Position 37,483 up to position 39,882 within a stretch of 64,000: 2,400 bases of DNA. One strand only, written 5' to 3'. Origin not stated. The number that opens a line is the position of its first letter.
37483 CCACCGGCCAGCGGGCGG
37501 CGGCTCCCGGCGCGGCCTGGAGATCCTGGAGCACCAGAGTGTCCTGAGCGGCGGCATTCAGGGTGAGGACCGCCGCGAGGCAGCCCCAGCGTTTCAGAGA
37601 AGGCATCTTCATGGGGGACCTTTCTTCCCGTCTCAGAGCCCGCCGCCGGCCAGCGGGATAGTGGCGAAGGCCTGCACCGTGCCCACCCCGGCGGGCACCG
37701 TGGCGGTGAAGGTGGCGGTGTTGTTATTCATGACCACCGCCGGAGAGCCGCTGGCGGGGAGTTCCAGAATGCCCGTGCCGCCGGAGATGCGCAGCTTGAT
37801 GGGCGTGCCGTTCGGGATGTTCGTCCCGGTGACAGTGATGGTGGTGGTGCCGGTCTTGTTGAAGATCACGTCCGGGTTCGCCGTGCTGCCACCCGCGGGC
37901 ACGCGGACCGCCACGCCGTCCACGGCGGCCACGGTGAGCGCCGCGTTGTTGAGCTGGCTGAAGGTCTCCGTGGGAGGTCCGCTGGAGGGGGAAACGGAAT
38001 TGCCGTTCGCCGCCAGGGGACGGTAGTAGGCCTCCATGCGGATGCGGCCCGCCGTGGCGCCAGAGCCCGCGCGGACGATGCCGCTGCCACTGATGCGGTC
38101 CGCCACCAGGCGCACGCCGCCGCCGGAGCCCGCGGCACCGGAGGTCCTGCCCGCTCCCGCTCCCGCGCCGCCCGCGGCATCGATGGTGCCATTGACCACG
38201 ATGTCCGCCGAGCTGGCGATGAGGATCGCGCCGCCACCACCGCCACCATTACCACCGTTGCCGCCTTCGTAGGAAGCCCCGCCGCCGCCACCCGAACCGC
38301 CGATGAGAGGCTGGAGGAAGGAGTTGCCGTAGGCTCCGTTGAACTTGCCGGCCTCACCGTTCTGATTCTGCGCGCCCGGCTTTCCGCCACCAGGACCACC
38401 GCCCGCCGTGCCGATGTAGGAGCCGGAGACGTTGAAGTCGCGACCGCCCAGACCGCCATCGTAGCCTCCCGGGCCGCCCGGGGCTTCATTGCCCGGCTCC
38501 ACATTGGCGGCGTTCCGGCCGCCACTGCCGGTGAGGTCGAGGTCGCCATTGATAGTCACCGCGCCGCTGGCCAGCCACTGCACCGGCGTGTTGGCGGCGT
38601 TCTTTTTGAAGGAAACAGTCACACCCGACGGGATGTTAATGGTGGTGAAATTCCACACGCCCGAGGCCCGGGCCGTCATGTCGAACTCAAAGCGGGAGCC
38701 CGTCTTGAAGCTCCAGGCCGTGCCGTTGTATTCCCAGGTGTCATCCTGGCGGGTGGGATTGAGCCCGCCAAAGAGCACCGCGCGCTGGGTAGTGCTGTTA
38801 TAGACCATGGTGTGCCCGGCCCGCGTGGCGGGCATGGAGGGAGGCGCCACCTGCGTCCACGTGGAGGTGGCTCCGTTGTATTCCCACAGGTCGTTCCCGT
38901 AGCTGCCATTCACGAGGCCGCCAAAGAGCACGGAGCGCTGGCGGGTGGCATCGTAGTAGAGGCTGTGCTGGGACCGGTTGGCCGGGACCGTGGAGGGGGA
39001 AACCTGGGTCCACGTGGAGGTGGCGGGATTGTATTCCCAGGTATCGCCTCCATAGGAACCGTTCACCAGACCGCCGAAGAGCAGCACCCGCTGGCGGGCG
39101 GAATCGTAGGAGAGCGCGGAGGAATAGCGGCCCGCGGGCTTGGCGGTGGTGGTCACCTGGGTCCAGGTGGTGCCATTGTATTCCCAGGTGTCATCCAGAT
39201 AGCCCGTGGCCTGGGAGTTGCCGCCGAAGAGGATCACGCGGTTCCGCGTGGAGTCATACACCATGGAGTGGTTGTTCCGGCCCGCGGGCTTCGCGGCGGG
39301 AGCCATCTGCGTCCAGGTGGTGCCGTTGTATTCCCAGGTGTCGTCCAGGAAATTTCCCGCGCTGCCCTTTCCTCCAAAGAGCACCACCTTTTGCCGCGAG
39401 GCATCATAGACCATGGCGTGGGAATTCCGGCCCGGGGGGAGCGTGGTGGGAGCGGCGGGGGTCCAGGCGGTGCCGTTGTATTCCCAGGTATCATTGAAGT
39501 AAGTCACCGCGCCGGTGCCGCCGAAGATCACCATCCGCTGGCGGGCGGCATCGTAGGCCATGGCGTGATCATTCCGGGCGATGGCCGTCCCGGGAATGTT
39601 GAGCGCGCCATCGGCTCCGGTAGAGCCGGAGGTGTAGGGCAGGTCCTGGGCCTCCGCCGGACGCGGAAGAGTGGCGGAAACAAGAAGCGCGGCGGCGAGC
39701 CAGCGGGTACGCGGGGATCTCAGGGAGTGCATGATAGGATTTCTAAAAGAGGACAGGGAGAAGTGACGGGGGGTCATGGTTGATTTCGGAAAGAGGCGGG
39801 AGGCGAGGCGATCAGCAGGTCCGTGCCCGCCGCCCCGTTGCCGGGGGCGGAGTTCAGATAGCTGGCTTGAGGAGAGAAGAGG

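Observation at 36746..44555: Three-gene surface operon pairing a dockerin-bearing giant with a cohesin-like protein (non-cellulosomal cohesin-dockerin system?)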

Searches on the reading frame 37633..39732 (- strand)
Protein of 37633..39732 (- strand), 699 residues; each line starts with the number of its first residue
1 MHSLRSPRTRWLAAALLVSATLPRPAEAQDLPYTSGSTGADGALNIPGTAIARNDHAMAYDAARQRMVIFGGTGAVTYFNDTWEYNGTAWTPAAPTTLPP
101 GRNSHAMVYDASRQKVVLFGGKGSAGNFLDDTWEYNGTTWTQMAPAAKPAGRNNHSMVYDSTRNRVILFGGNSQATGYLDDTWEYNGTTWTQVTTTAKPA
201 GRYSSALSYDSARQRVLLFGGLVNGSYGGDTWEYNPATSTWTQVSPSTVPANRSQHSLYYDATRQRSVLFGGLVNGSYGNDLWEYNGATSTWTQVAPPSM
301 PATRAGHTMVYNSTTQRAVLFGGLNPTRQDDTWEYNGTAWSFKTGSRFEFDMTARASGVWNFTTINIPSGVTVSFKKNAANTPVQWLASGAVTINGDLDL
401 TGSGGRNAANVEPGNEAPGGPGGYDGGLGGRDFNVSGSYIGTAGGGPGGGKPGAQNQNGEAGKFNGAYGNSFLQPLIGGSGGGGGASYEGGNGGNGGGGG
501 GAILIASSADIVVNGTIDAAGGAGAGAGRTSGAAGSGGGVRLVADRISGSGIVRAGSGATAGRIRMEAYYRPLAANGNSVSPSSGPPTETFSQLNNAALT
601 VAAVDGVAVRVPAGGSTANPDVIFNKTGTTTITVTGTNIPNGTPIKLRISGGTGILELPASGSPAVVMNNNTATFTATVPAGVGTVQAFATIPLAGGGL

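Call 3: search_protein_families(library=pfam, proteins=[window:37633-39732:-], max_evalue=1)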
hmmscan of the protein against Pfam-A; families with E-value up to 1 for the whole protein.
window:37633-39732:- (699 aa): 7 families
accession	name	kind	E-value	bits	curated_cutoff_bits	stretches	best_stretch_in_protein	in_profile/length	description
PF24681.1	Kelch_KLHDC2_KLHL20_DRC7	-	2.1e-59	200.9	50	3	93-257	42-208/221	KLHDC2/KLHL20/DRC7 Kelch-repeats domain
PF24981.1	Beta-prop_ATRN-LZTR1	-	6e-42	144.3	50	3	89-257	26-206/289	Attractin/LZTR1 beta-propeller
PF13415.12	Kelch_3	-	1.5e-40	137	22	6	268-311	5-47/48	Galactose oxidase, central domain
PF13418.12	Kelch_4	-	1.9e-35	121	21.6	6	101-146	1-47/49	Galactose oxidase, central domain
PF13964.12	Kelch_6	-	9.5e-15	54.4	25.3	2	204-249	5-48/50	Kelch motif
PF07646.21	Kelch_2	-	1.7e-13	50.2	21.3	2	207-246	5-46/48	Kelch motif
PF01344.31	Kelch_1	-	6.6e-10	38.8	20.1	2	215-246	13-44/46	Kelch motif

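Call 5: search_protein_families(library=ncbifam, proteins=[window:37633-39732:-], max_evalue=1)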
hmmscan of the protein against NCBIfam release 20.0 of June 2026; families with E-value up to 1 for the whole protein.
window:37633-39732:- (699 aa): 2 families
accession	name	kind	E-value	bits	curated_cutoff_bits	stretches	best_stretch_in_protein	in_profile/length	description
TIGR04186.1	GRASP_targ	domain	0.0028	17.7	25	0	57-77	22-42/72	putative ATP-grasp-modified RiPP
NF008143.0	PRK10894.1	equivalog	0.22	10.8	234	0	114-171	70-126/184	lipopolysaccharide ABC transporter substrate-binding protein LptA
